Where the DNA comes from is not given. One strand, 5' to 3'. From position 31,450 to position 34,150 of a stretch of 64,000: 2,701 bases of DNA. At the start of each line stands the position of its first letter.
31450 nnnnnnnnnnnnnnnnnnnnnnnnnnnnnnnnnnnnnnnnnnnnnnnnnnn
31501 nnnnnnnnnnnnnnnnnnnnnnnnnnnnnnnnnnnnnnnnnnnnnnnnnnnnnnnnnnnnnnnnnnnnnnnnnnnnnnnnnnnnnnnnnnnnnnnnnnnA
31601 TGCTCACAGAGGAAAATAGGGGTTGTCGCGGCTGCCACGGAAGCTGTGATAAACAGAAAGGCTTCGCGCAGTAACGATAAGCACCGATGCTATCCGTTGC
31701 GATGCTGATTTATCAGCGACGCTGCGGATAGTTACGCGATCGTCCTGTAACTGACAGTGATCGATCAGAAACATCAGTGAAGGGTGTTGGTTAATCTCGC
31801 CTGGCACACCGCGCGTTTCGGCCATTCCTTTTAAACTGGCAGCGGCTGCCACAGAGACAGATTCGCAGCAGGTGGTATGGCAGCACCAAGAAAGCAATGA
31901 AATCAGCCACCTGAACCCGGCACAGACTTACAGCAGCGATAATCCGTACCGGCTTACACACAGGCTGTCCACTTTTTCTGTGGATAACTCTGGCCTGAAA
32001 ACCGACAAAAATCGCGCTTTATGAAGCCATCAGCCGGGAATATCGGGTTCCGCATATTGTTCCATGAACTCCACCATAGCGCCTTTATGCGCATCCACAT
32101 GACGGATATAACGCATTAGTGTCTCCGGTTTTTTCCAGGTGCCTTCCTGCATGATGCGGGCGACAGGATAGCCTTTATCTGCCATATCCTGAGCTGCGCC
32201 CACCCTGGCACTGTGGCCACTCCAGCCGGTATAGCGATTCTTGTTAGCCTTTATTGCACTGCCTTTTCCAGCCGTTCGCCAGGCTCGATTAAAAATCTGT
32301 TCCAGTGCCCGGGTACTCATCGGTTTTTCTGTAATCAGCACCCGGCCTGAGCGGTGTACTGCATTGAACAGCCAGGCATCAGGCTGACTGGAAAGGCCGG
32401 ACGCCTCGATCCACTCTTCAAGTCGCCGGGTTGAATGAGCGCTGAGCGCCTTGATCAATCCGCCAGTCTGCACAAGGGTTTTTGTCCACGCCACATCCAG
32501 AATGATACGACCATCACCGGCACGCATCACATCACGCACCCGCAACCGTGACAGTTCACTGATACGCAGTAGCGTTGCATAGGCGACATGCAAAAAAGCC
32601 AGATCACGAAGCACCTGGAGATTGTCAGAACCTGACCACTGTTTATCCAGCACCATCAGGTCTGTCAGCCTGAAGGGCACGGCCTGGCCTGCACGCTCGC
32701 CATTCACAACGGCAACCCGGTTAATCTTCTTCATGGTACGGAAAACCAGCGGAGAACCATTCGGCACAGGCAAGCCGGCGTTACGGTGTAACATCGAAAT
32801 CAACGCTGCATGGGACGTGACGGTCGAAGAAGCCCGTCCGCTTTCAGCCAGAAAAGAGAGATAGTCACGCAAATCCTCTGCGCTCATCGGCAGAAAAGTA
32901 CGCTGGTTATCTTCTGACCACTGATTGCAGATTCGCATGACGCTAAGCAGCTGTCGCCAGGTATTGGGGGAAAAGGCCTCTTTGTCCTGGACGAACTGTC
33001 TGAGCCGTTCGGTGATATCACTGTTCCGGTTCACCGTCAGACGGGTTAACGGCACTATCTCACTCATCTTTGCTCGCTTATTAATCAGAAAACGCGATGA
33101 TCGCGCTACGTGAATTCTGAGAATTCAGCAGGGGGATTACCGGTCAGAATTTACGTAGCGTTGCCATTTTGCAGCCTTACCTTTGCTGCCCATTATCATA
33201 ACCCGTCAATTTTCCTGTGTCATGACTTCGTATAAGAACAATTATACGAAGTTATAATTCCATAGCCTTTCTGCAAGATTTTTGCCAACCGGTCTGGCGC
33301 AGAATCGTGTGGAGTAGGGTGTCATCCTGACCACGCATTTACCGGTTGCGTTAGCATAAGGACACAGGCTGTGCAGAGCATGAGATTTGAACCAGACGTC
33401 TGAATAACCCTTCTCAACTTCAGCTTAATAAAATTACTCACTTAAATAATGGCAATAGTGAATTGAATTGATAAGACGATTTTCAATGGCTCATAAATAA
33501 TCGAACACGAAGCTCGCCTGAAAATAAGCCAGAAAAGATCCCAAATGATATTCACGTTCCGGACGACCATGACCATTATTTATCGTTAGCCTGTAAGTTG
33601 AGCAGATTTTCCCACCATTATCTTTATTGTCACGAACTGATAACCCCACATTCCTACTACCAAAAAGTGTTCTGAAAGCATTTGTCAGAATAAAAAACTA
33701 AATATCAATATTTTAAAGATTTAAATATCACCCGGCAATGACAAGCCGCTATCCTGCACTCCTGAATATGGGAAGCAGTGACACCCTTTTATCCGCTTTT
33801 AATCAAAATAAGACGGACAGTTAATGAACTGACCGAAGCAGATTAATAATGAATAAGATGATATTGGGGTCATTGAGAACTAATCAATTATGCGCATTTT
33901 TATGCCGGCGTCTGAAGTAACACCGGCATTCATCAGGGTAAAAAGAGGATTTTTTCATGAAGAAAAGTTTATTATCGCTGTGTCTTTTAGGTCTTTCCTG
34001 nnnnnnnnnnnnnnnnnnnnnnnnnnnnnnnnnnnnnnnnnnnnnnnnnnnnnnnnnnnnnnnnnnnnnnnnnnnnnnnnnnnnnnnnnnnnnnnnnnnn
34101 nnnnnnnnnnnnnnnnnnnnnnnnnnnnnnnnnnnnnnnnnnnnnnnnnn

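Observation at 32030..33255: Chromosomal Cre/lox-like module: Cre homolog next to a loxP-armed site with a new spacer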

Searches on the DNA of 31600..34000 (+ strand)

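Call 7: search_dna_similar(query=window:31700-33800:+, collection=plasmids, mode=distant, max_rows=20)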
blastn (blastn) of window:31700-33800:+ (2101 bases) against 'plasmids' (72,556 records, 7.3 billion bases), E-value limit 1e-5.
Records with a match: 232; places in all: 244; records where one place covers at least 80% of the query: 3.
Best place of each record, by identity: 95-99% 1; 90-95% 2; 80-90% 133; 60-80% 96.
By first word of the organism name: Pantoea 111; Escherichia 91; Salmonella 13; Rahnella 5; Duffyella 3; Erwinia 2; Shigella 2; Acinetobacter 1; Rouxiella 1; Serratia 1; and 2 more.
By predicted mobility (MOB-suite, as given by PLSDB): non-mobilizable 201; mobilizable 20; conjugative 11.
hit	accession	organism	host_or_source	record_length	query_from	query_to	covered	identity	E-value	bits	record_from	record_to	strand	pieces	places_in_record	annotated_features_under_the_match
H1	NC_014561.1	Pantoea vagans C9-1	-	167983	1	2101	100%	97.1%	0e+0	3519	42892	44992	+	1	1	tyrosine-type recombinase/integrase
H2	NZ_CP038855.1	Pantoea vagans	eucalyptus,bacteria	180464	1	2101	100%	93.7%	0e+0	3185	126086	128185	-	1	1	tyrosine-type recombinase/integrase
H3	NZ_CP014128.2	Pantoea vagans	Homo sapiens,wound swab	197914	1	2100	100%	90.9%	0e+0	2942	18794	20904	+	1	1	tyrosine-type recombinase/integrase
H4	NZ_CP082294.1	Pantoea alfalfae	Medicago,single cell,alfalfa seeds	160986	157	1552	66%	86.1%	0e+0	1630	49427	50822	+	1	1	tyrosine-type recombinase/integrase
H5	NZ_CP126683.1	Pantoea agglomerans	mixed culture,Flour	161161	157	1552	66%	86.0%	0e+0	1625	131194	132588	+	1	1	tyrosine-type recombinase/integrase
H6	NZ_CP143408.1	Pantoea agglomerans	Brassica napus,cell culture,Seed,Seed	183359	156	1555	67%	84.5%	0e+0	1538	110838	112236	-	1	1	tyrosine-type recombinase/integrase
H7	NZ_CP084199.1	Pantoea agglomerans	Allium cepa,mixed culture,whole plant ...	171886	157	1560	67%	84.3%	0e+0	1524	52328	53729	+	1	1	tyrosine-type recombinase/integrase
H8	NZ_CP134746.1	Pantoea agglomerans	Allium cepa,cell culture,leaf ...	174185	157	1560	67%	84.2%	0e+0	1519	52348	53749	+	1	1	tyrosine-type recombinase/integrase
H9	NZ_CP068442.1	Pantoea agglomerans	Fungi,tissue sample,perithecium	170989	157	1560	67%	84.1%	0e+0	1509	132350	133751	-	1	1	tyrosine-type recombinase/integrase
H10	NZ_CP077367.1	Pantoea agglomerans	-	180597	156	1555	67%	84.4%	0e+0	1524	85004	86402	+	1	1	tyrosine-type recombinase/integrase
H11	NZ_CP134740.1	Pantoea agglomerans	cell culture,Water from creek adjacent ...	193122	156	1555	67%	84.4%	0e+0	1524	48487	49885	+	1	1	tyrosine-type recombinase/integrase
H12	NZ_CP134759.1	Pantoea agglomerans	Allium cepa,cell culture,bulb ...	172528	157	1560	67%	84.1%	0e+0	1505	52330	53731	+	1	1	tyrosine-type recombinase/integrase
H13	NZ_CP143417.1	Pantoea agglomerans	Phaseolus vulgaris,cell ...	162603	157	1560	67%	84.1%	0e+0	1510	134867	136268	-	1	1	tyrosine-type recombinase/integrase | hypothetical protein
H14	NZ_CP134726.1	Pantoea agglomerans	Allium cepa,cell culture,bulb ...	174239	157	1560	67%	84.1%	0e+0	1510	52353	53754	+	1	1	tyrosine-type recombinase/integrase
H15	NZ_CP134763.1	Pantoea agglomerans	Allium cepa,cell culture,bulb ...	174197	157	1560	67%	84.1%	0e+0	1510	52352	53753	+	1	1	tyrosine-type recombinase/integrase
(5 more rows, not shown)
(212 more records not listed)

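Call 8: search_dna_similar(query=window:31700-33800:+, collection=phages, mode=distant, max_rows=20)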
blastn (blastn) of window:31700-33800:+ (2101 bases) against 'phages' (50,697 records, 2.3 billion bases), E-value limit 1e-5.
Records with a match: 3; places in all: 3; records where one place covers at least 80% of the query: 0.
Best place of each record, by identity: 80-90% 3.
By first word of the organism name: Escherichia 3.
By host as written in the record: Escherichia coli C600 2; - 1.
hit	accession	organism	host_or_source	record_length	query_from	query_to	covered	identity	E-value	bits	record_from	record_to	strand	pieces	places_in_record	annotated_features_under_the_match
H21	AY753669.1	Escherichia phage D6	-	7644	409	456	2%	87.5%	2e-6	61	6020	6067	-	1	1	dre: tyrosine recombinase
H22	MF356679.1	Escherichia phage D6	Escherichia coli C600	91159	409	456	2%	87.5%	2e-6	61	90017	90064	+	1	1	tyrosine recombinase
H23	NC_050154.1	Escherichia phage D6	Escherichia coli C600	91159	409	456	2%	87.5%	2e-6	61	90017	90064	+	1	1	tyrosine-type recombinase/integrase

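Call 19: get_annotated_region(hit=H1, flank=20000)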
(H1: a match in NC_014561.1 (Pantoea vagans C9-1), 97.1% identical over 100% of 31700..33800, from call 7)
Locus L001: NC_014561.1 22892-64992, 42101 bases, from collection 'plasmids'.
description: Pantoea vagans C9-1 plasmid pPag1, complete sequence
organism: Pantoea vagans C9-1 (NCBI taxid 712898)
taxonomy: Bacteria; Pseudomonadota; Gammaproteobacteria; Enterobacterales; Erwiniaceae; Pantoea; Pantoea vagans; Pantoea vagans C9-1
host: -; source: -; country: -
typing (MOB-suite, as given by PLSDB): mobilizable; replicon rep_cluster_807
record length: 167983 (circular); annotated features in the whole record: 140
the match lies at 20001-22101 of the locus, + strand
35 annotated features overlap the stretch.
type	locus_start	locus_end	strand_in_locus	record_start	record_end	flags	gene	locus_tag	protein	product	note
CDS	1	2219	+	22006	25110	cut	-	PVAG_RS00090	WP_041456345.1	efflux RND transporter permease subunit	GO:0042908 - xenobiotic transport [Evidence IEA]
CDS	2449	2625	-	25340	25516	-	-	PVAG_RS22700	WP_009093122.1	general stress protein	GO:0006950 - response to stress [Evidence IEA]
CDS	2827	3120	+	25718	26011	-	-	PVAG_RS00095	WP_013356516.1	hypothetical protein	-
CDS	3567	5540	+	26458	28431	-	-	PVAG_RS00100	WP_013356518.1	methyl-accepting chemotaxis protein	GO:0007165 - signal transduction [Evidence IEA]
CDS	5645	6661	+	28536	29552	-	-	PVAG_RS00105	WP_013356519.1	NAD(P)-dependent alcohol dehydrogenase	-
CDS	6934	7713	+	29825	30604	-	-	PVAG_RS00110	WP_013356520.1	MBL fold metallo-hydrolase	-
CDS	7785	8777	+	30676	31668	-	-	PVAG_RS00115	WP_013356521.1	helix-turn-helix domain-containing protein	GO:0006355 - regulation of DNA-templated transcription [Evidence IEA]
CDS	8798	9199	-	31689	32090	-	-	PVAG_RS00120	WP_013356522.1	H-NS family nucleoid-associated regulatory protein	GO:0006355 - regulation of DNA-templated transcription [Evidence IEA]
CDS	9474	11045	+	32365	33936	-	-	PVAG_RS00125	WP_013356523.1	sensor domain-containing diguanylate cyclase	-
CDS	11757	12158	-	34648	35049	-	-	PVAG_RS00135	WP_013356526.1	H-NS family nucleoid-associated regulatory protein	GO:0006355 - regulation of DNA-templated transcription [Evidence IEA]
CDS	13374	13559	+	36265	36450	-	-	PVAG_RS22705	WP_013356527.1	DUF2256 domain-containing protein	-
CDS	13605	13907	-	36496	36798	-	-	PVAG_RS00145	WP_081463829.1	hypothetical protein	-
CDS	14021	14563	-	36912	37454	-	-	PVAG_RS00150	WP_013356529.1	YfaZ family outer membrane protein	-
CDS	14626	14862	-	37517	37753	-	-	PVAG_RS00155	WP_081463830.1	YgdI/YgdR family lipoprotein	-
CDS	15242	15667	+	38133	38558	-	-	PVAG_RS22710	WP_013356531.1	DUF1090 family protein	-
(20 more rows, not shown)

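Call 28: get_annotated_region(hit=H5, flank=8000)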
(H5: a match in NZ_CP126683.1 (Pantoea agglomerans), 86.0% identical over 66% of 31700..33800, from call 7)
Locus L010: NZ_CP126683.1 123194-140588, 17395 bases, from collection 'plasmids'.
description: Pantoea agglomerans strain FL1 plasmid unnamed2, complete sequence
organism: Pantoea agglomerans (NCBI taxid 549)
taxonomy: Bacteria; Pseudomonadota; Gammaproteobacteria; Enterobacterales; Erwiniaceae; Pantoea; Pantoea agglomerans
host: -; source: mixed culture,Flour; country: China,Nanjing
typing (MOB-suite, as given by PLSDB): mobilizable; replicon rep_cluster_807
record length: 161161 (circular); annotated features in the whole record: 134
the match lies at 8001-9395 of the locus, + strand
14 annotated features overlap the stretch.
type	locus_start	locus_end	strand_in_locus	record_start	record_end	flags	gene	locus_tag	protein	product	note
CDS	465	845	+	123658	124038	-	-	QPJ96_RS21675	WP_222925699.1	YgiW/YdeI family stress tolerance OB fold protein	-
CDS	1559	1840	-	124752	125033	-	-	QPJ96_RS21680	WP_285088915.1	hypothetical protein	-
CDS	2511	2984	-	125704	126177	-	-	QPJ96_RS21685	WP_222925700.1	WbuC family cupin fold metalloprotein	-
CDS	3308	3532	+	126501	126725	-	-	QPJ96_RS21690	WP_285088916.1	FeoA domain-containing protein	-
CDS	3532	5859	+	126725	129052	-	feoB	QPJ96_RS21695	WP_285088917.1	Fe(2+) transporter permease subunit FeoB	GO:0006826 - iron ion transport [Evidence IEA]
CDS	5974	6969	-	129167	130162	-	-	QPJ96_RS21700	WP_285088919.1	alpha/beta hydrolase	-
CDS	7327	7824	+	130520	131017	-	-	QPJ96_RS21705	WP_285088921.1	amidohydrolase family protein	-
CDS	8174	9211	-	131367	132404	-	-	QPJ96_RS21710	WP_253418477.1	tyrosine-type recombinase/integrase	GO:0015074 - DNA integration [Evidence IEA]; GO:0006310 - DNA recombination [Evidence IEA]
CDS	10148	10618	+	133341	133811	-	-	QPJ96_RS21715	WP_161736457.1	SgcJ/EcaC family oxidoreductase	-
CDS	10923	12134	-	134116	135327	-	-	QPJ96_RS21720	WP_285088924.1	monooxygenase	-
CDS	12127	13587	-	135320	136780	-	-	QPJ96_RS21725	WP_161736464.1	MFS transporter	GO:0055085 - transmembrane transport [Evidence IEA]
CDS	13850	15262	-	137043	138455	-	-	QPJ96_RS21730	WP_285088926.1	LLM class flavin-dependent oxidoreductase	-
CDS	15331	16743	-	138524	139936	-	-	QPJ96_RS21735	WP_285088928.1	FAD-dependent oxidoreductase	-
CDS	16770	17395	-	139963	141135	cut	ssuD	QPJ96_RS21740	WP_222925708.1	FMNH2-dependent alkanesulfonate monooxygenase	GO:0006790 - sulfur compound metabolic process [Evidence IEA]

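Call 29: search_dna_similar(query=window:33205-33275:+, collection=plasmids, mode=distant, max_evalue=0.01, max_rows=60, rows=spread)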
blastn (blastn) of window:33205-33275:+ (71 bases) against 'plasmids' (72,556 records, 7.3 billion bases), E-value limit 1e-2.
Records with a match: 49; places in all: 49; records where one place covers at least 80% of the query: 3.
Best place of each record, by identity: >=99% 9; 95-99% 28; 90-95% 12.
By first word of the organism name: Pantoea 49.
By predicted mobility (MOB-suite, as given by PLSDB): non-mobilizable 39; mobilizable 10.
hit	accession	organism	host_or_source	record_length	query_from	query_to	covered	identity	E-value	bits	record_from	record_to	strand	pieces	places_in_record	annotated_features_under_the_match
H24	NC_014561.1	Pantoea vagans C9-1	-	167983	1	71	100%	94.4%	9e-23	111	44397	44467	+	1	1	none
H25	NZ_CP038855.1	Pantoea vagans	eucalyptus,bacteria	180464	3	71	97%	95.7%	9e-23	112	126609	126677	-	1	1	none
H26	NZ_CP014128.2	Pantoea vagans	Homo sapiens,wound swab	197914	4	71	96%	95.6%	3e-22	110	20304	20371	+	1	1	none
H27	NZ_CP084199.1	Pantoea agglomerans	Allium cepa,mixed culture,whole plant ...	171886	10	55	65%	93.5%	3e-10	71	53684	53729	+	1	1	none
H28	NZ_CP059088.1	Pantoea agglomerans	Allium cepa,diseased onion bulb,bulb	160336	10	55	65%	93.5%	3e-10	71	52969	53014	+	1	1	none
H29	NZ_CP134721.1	Pantoea agglomerans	Allium cepa,cell culture,bulb ...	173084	10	55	65%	93.5%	3e-10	71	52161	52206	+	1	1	none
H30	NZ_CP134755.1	Pantoea agglomerans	Allium cepa,cell culture,bulb ...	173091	10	55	65%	93.5%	3e-10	71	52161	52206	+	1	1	none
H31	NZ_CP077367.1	Pantoea agglomerans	-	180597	7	50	62%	95.5%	8e-11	72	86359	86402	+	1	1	none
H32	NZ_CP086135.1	Pantoea agglomerans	Humulus lupulus,fresh green hop cones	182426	7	50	62%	95.5%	8e-11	72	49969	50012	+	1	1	none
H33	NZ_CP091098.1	Pantoea agglomerans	whole organism,Perithecium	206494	7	50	62%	95.5%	8e-11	72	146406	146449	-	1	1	none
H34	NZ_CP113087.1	Pantoea agglomerans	Red Topaz apple blossom from from ...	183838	7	50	62%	95.5%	8e-11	72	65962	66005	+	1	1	none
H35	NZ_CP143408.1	Pantoea agglomerans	Brassica napus,cell culture,Seed,Seed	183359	7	50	62%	95.5%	8e-11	72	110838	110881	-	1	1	none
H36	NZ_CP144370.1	Pantoea agglomerans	Single colony,sea mud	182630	7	50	62%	95.5%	8e-11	72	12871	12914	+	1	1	none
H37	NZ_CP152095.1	Pantoea agglomerans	tobacco,mixed culture,tobacco leaves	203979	7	50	62%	95.5%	8e-11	72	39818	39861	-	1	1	none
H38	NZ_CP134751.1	Pantoea agglomerans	cell culture,bulb ...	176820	7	50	62%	93.2%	4e-9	67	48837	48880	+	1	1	none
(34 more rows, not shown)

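Call 49: search_rna_families(source=window, start=31600, end=34000, threshold=evalue, max_evalue=1)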
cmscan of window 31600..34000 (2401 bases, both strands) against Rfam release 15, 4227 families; matches with E-value up to 1: 0.
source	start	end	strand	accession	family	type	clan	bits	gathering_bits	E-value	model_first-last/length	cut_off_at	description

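Call 59: search_dna_similar(query=window:33095-33172:-, collection=plasmids, mode=distant, max_evalue=0.01, max_rows=40, rows=spread)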
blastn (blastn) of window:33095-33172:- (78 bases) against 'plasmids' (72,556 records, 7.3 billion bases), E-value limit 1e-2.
Records with a match: 483; places in all: 490; records where one place covers at least 80% of the query: 78.
Best place of each record, by identity: >=99% 2; 95-99% 6; 90-95% 381; 80-90% 71; 60-80% 23.
By first word of the organism name: Klebsiella 197; Pantoea 98; Escherichia 69; Enterobacter 58; Citrobacter 22; Serratia 14; Salmonella 4; Morganella 4; Erwinia 3; Duffyella 3; and 9 more.
By predicted mobility (MOB-suite, as given by PLSDB): conjugative 365; non-mobilizable 90; mobilizable 28.
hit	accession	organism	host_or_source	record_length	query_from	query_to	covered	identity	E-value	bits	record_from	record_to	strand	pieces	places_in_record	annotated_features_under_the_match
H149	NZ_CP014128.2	Pantoea vagans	Homo sapiens,wound swab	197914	1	78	100%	100.0%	7e-32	141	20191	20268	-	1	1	none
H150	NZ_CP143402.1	Pantoea agglomerans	Brassica napus,cell culture,Seed,Seed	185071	3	78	97%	93.4%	9e-24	115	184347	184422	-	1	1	none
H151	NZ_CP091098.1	Pantoea agglomerans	whole organism,Perithecium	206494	3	78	97%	92.1%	1e-22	111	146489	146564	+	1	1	none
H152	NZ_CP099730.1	Pantoea agglomerans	cell culture,Rotten Potato Tubers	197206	3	78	97%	92.1%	1e-21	107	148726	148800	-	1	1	none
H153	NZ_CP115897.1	Pantoea piersonii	Homo sapiens,blood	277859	3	75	94%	84.0%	2e-12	77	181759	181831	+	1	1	none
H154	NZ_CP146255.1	Pantoea dispersa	Nicotiana tabacum L.,Cell ...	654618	2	74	94%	75.7%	4e-3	46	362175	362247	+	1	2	none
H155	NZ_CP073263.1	Duffyella gerundensis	Lolium perenne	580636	13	74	79%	83.9%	1e-9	68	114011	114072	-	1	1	none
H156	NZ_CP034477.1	Pantoea agglomerans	food,leaf from rome apple cultivar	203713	8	69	79%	79.0%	3e-5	55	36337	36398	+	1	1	none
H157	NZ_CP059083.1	Pantoea ananatis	Allium cepa,onion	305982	8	70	81%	76.2%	4e-3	47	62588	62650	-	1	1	none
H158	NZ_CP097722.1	Escherichia coli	Chicken heart (Gallus gallus)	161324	15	70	72%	82.1%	2e-6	57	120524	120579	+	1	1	none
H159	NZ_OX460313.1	Escherichia coli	Derived from parental isolate EC0880B ...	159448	15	70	72%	82.1%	2e-6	57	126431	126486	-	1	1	none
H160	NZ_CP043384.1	Enterobacter hormaechei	Homo sapiens,pure culture,blood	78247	18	70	68%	80.4%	1e-3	49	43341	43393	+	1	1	none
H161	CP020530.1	Enterobacter cloacae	Homo sapiens,human,blood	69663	37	69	42%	90.9%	4e-3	47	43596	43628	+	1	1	resolvase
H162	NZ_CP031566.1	Enterobacter hormaechei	Homo sapiens,Rectal swab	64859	37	69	42%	90.9%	4e-3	47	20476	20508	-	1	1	tyrosine-type recombinase/integrase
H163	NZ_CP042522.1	Klebsiella pneumoniae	Homo sapiens,Whole organism,clinical ...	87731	37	69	42%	90.9%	4e-3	47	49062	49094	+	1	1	tyrosine-type recombinase/integrase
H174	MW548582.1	Escherichia coli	-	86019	37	69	42%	90.9%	4e-3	47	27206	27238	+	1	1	resD: resolvase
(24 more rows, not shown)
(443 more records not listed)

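Call 60: get_annotated_region(hit=H174, flank=2000)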
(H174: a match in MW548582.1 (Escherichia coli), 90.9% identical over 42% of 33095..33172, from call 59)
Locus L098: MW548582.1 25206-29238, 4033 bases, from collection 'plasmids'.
description: Escherichia coli strain EC41 plasmid pEC41, complete sequence
organism: Escherichia coli (NCBI taxid 562)
taxonomy: Bacteria; Pseudomonadota; Gammaproteobacteria; Enterobacterales; Enterobacteriaceae; Escherichia; Escherichia coli
host: -; source: -; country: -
typing (MOB-suite, as given by PLSDB): conjugative; replicon IncL/M; relaxase MOBP; mating-pair formation MPF_I
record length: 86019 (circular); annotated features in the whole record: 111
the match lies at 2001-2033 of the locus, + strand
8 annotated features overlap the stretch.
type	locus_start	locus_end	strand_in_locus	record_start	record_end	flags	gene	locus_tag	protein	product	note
CDS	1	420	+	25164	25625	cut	-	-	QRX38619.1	hypothetical protein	-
CDS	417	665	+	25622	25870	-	-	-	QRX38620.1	transcriptional regulator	-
CDS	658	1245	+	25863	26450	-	-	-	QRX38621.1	hypothetical protein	-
CDS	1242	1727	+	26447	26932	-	-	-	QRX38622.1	hypothetical protein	-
CDS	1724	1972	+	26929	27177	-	-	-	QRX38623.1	hypothetical protein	-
CDS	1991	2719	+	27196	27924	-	resD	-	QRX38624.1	resolvase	-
CDS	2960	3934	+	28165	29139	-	parA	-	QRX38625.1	chromosome partitioning protein ParA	-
CDS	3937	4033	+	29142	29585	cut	parB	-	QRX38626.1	chromosome partitioning protein ParB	-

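Call 61: get_annotated_region(hit=H158, flank=2000)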
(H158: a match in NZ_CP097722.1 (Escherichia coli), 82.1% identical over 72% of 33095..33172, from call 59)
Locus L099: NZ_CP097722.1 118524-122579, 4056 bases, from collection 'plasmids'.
description: Escherichia coli strain MS1665 plasmid pMS1665-1, complete sequence
organism: Escherichia coli (NCBI taxid 562)
taxonomy: Bacteria; Pseudomonadota; Gammaproteobacteria; Enterobacterales; Enterobacteriaceae; Escherichia; Escherichia coli
host: -; source: Chicken heart (Gallus gallus); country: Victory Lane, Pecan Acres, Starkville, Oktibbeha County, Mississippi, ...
typing (MOB-suite, as given by PLSDB): conjugative; replicon IncFIA,IncFIB,rep_cluster_2244; relaxase MOBF; mating-pair formation MPF_F
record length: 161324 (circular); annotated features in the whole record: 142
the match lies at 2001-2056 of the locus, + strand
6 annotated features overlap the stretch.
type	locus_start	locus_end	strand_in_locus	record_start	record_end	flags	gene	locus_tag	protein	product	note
CDS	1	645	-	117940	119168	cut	-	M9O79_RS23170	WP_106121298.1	IS3-like element IS2 family transposase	GO:0006313 - DNA transposition [Evidence IEA]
CDS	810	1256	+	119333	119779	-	-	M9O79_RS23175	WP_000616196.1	hypothetical protein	-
CDS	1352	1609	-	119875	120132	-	-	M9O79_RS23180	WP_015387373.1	hypothetical protein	-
CDS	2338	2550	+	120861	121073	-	-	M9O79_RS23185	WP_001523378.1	hypothetical protein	-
CDS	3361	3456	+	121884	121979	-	dqlB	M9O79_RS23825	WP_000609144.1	DinQ-like type I toxin DqlB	-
CDS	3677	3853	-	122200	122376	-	mcjA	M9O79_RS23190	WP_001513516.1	lasso peptide microcin J25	-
